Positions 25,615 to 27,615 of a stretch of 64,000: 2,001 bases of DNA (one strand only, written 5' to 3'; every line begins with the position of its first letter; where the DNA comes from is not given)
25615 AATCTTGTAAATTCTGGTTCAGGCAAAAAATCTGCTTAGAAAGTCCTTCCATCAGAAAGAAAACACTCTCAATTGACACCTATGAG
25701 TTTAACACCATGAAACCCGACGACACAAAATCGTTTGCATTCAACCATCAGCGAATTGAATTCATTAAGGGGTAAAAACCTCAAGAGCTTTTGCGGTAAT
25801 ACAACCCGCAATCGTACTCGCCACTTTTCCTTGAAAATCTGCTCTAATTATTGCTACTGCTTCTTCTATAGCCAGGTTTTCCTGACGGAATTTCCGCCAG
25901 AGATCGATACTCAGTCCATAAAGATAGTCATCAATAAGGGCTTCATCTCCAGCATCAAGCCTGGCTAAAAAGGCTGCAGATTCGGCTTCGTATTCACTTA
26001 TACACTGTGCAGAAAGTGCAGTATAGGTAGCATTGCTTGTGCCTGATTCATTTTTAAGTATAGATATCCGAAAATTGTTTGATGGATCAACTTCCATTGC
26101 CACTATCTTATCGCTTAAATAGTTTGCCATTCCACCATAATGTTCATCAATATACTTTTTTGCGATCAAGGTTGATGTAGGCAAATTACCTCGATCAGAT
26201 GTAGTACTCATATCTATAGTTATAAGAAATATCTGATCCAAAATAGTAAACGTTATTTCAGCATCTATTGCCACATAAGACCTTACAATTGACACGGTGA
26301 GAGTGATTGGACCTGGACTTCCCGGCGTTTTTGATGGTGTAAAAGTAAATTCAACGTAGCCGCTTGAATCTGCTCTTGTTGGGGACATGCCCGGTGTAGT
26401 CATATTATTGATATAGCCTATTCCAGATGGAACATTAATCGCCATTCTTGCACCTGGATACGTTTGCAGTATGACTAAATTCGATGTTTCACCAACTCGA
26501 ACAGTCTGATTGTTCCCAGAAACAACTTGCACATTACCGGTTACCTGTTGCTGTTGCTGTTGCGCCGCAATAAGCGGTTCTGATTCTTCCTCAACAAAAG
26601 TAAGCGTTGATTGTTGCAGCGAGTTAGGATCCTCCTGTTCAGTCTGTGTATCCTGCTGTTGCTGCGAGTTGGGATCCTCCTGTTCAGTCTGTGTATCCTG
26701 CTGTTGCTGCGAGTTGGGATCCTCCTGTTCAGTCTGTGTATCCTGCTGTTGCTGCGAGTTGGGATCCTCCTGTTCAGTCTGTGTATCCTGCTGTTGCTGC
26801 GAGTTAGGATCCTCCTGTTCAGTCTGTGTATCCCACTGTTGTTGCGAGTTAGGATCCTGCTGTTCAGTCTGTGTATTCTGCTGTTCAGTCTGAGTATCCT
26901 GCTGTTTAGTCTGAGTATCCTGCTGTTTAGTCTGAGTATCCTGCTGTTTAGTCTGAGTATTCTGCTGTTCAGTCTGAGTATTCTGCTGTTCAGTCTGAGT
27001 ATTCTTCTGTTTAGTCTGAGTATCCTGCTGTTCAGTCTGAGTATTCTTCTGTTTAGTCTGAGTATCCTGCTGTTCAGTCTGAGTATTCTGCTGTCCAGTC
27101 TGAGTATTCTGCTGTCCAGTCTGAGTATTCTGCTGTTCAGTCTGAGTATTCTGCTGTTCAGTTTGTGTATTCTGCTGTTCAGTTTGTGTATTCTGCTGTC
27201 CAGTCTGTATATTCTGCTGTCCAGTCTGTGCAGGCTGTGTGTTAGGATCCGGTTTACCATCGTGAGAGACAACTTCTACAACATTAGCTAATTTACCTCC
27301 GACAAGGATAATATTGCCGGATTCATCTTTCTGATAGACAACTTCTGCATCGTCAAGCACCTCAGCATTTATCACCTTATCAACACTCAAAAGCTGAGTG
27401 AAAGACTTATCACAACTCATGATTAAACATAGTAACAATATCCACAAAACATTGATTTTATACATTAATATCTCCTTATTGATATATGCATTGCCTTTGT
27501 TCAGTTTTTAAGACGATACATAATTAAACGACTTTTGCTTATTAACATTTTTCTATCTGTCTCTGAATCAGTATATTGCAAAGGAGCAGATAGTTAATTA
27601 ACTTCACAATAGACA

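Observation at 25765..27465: Lipoprotein built from Gln/Thr-rich heptad and 15-mer tandem repeats encoded by near-perfect 21-bp and 45-bp DNA repeats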

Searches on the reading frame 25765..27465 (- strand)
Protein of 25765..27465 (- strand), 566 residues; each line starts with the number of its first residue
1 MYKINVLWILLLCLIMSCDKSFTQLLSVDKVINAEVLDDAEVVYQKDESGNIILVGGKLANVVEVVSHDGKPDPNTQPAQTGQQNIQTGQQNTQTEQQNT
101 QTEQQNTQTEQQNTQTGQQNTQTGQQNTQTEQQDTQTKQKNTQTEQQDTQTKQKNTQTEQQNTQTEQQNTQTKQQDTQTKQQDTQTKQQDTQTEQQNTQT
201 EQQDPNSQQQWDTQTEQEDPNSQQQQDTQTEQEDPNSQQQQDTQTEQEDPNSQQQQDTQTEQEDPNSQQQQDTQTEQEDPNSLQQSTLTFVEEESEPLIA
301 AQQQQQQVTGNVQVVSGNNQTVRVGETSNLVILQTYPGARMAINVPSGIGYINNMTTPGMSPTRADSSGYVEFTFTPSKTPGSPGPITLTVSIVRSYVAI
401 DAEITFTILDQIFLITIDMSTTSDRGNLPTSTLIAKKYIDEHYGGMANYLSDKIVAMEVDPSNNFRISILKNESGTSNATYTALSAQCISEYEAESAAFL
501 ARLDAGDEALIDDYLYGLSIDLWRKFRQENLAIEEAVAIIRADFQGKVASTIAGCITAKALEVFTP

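Call 5: search_protein_families(library=pfam, proteins=[window:25765-27465:-], max_evalue=1)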
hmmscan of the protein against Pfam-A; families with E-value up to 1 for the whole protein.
window:25765-27465:- (566 aa): 1 family
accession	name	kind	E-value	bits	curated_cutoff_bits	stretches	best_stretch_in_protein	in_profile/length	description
PF21300.2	LbR_Ice_bind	-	0.0012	19.4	30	1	80-163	9-94/97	Grass antifreeze beta roll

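Call 6: search_protein_families(library=ncbifam, proteins=[window:25765-27465:-], max_evalue=1)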
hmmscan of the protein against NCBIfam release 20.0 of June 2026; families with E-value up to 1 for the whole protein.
window:25765-27465:- (566 aa): 4 families
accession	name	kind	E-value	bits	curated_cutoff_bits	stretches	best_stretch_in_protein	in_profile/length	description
NF037946.1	terminal_TopJ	equivalog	5.2e-05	21.9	300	1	92-308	252-470/810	terminal organelle assembly protein TopJ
NF047351.1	lipase_YSIRK_Sa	exception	0.0023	16.3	650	1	55-305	26-275/704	YSIRK-targeted triacylglycerol lipase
NF004560.0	PRK05901.1-1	equivalog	0.66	9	711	0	101-303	9-205/516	RNA polymerase sigma factor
TIGR02168.1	SMC_prok_B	equivalog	0.72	7.5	567.35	1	78-317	285-910/1181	chromosome segregation protein SMC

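Call 9: search_dna_similar(query=window:25765-27465:-, collection=plasmids, mode=protein)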
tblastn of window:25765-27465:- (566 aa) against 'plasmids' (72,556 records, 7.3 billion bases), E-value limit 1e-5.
No match.

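Call 53: list_cluster_members(proteins=[window:25768-27465:-, window:15644-16450:+, window:14376-15287:+, window:36532-40230:-])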
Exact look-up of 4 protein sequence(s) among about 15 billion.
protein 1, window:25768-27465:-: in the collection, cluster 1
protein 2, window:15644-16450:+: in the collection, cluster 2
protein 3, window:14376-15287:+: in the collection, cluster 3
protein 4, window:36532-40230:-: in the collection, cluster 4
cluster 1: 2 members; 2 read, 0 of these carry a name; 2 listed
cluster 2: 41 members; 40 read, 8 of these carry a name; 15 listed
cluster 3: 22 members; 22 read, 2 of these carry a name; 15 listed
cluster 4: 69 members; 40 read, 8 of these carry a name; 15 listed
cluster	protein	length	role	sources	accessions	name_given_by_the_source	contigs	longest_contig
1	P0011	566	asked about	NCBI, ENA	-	-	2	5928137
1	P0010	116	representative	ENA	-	-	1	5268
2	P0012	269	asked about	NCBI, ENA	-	-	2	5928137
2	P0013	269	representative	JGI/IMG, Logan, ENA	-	4-hydroxy-tetrahydrodipicolinate reductase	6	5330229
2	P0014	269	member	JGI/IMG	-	4-hydroxy-tetrahydrodipicolinate reductase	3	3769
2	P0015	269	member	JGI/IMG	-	4-hydroxy-tetrahydrodipicolinate reductase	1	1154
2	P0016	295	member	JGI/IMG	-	4-hydroxy-tetrahydrodipicolinate reductase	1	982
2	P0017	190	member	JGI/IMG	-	4-hydroxy-tetrahydrodipicolinate reductase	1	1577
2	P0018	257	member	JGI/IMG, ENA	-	4-hydroxy-tetrahydrodipicolinate reductase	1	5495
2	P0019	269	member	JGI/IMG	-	4-hydroxy-tetrahydrodipicolinate reductase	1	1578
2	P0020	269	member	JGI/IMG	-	4-hydroxy-tetrahydrodipicolinate reductase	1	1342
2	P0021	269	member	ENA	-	-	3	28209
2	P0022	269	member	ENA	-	-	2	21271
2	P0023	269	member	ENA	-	-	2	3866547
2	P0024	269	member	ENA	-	-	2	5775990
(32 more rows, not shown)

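Call 78: search_protein_families(library=padloc, proteins=[window:25768-27465:-], max_evalue=0.01)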
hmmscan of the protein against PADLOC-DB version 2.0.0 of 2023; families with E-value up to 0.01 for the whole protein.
window:25768-27465:- (566 aa): 0 families

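Call 79: search_protein_families(library=phrogs, proteins=[window:25768-27465:-], max_evalue=0.01)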
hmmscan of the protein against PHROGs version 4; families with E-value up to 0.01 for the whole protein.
window:25768-27465:- (566 aa): 0 families
